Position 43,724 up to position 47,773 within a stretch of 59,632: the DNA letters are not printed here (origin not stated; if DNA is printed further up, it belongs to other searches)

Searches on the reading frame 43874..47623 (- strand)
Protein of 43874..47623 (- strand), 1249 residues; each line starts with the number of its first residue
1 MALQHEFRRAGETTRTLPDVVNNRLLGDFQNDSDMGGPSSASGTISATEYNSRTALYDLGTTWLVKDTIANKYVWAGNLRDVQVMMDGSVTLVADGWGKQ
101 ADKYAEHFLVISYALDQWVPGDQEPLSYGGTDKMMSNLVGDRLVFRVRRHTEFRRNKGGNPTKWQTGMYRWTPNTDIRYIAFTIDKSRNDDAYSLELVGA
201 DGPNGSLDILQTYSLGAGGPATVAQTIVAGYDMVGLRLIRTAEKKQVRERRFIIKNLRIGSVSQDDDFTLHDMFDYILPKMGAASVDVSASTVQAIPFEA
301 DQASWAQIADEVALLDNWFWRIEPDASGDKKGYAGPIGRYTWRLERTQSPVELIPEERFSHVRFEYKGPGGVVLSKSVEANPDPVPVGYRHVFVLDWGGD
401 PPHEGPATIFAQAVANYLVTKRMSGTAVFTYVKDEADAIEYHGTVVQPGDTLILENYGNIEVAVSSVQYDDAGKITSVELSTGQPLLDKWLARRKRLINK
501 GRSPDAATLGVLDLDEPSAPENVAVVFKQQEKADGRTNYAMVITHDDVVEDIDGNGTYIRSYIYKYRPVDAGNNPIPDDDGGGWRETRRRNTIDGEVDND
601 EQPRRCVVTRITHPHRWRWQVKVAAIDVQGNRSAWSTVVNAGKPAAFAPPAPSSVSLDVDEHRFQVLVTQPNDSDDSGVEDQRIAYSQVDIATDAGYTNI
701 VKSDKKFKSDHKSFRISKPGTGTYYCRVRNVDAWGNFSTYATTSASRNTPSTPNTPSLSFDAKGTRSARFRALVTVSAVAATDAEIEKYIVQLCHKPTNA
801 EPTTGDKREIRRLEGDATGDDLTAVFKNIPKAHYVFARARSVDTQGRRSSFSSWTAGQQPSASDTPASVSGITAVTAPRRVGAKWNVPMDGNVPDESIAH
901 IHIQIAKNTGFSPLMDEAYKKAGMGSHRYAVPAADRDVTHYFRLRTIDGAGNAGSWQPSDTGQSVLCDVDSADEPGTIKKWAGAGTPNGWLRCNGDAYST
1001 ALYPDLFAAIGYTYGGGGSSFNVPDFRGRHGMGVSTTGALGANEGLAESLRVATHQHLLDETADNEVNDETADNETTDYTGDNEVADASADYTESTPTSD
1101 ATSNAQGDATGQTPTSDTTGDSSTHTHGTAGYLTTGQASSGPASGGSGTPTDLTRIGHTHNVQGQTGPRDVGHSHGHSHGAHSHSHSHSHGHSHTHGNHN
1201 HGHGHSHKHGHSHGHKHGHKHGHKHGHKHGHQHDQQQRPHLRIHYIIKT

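Call 10: search_protein_families(library=phrogs, proteins=[window:43874-47623:-], max_evalue=0.001)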
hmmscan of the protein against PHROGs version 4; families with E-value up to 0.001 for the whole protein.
window:43874-47623:- (1249 aa): 11 families
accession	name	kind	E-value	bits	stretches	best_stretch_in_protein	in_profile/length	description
phrog_9116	-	tail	4.2e-14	53.2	1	976-1088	62-175/455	tail protein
phrog_523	-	tail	1.2e-12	48.4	1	969-1105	482-618/673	tail collar fiber protein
phrog_31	-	tail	4.4e-12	45.6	2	820-971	924-1063/1565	central tail fiber J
phrog_1858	-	tail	1.7e-11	43.8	1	965-1110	136-280/1018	tail fiber protein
phrog_14307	-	unknown function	8.8e-10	39.4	1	964-1055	39-122/137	-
phrog_4924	-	tail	2.5e-09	36.6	1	989-1052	595-665/1022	short tail fiber protein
phrog_327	-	tail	7.9e-09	36.4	1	837-1107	200-424/618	tail protein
phrog_32822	-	head and packaging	2.5e-07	29.7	1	621-744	644-757/1548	virion structural protein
phrog_12846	-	tail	3.1e-05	24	1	976-1034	158-208/552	tail fiber protein; Ig-domain containing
phrog_8763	-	tail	8.8e-05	21.8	1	939-1149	515-731/1024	tail protein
phrog_3100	-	tail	0.00087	20.7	1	953-1129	215-358/382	tail fiber protein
